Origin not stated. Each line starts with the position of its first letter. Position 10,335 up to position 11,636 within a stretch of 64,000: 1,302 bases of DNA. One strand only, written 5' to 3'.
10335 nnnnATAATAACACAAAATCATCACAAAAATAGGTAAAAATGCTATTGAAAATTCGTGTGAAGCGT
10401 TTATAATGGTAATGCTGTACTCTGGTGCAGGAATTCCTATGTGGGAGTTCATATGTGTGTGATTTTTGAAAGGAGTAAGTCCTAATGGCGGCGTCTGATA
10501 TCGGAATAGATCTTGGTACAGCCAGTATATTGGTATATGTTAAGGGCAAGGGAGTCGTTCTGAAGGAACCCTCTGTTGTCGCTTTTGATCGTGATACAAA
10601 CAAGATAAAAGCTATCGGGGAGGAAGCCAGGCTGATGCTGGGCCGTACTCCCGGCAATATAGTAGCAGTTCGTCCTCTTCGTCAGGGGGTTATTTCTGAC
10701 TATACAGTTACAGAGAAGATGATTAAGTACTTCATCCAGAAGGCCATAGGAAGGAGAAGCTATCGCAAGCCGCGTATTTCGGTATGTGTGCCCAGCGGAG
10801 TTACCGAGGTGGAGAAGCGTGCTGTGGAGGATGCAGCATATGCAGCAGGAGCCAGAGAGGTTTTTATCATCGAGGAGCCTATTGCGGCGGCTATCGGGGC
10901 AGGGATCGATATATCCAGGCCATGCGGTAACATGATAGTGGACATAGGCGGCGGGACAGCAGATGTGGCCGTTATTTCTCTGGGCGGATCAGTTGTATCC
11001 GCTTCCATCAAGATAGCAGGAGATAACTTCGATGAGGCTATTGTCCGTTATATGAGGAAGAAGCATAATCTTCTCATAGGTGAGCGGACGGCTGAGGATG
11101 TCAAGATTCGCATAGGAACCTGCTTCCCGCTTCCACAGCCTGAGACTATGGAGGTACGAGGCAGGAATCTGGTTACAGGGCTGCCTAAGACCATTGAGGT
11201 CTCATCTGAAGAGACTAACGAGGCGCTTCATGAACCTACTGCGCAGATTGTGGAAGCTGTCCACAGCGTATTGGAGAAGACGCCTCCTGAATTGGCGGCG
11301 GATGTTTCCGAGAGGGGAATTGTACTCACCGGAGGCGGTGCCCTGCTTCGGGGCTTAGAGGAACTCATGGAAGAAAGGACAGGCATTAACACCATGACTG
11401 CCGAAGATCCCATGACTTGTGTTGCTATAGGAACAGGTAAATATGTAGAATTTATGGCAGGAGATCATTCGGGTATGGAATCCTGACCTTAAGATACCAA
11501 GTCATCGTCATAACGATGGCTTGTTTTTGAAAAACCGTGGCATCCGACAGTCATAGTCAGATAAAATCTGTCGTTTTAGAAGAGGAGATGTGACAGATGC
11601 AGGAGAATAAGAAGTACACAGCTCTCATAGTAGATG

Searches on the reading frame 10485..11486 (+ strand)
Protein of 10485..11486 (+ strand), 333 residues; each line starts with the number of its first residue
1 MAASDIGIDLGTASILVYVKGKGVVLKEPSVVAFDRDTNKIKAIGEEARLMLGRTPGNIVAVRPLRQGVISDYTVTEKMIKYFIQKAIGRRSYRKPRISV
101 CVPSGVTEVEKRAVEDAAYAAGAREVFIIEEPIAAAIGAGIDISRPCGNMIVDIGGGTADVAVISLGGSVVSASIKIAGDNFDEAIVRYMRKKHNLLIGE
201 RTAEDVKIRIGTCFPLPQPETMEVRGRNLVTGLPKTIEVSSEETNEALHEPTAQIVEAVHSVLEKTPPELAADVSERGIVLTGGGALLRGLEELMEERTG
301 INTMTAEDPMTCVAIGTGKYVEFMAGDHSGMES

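Call 85: find_encoding_contigs(protein=window:10485-11486:+, flank=10000, max_places=1)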
Protein window:10485-11486:+ (333 aa): 10 contigs read that carry it; 1 place shown.
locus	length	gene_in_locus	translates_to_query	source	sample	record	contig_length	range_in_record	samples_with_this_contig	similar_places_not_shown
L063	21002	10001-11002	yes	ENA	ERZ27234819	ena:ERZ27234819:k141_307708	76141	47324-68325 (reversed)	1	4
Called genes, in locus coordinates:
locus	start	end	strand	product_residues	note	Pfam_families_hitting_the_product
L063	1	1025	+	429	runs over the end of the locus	PF06808:DctM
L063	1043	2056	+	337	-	PF03480:DctP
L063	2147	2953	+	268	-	PF01817:CM_2, PF13238:AAA_18, PF13671:AAA_33 (faint), PF01202:SKI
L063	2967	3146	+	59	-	-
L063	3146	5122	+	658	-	PF00270:DEAD (faint), PF04851:ResIII, PF17757:UvrB_inter, PF27431:UvrB_3rd, PF00271:Helicase_C, PF12344:UvrB, PF02151:UVR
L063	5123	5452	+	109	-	-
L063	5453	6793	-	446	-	PF13306:LRR_5, PF13855:LRR_8 (faint), PF13306:LRR_5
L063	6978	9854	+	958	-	PF00005:ABC_tran (faint), PF02463:SMC_N (faint), PF03193:RsgA_GTPase (faint), PF13191:AAA_16 (faint), PF13555:AAA_29 (faint), PF20703:nSTAND1 (faint), PF17760:UvrA_inter, PF17755:UvrA_DNA-bind, +1 more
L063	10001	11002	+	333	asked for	PF00022:Actin (faint), PF06723:MreB_Mbl, PF00012:HSP70, PF14450:FtsA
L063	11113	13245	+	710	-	PF00072:Response_reg, PF00990:GGDEF, PF00563:EAL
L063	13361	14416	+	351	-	PF04392:ABC_sub_bind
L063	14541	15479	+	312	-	PF02653:BPD_transp_2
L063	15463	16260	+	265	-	PF09818:ABC_ATPase (faint), PF00005:ABC_tran, PF02463:SMC_N (faint), PF13304:AAA_21 (faint)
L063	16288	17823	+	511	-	PF00474:SSF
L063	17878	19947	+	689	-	PF06480:FtsH_ext, PF00004:AAA, PF17862:AAA_lid_3, PF01434:Peptidase_M41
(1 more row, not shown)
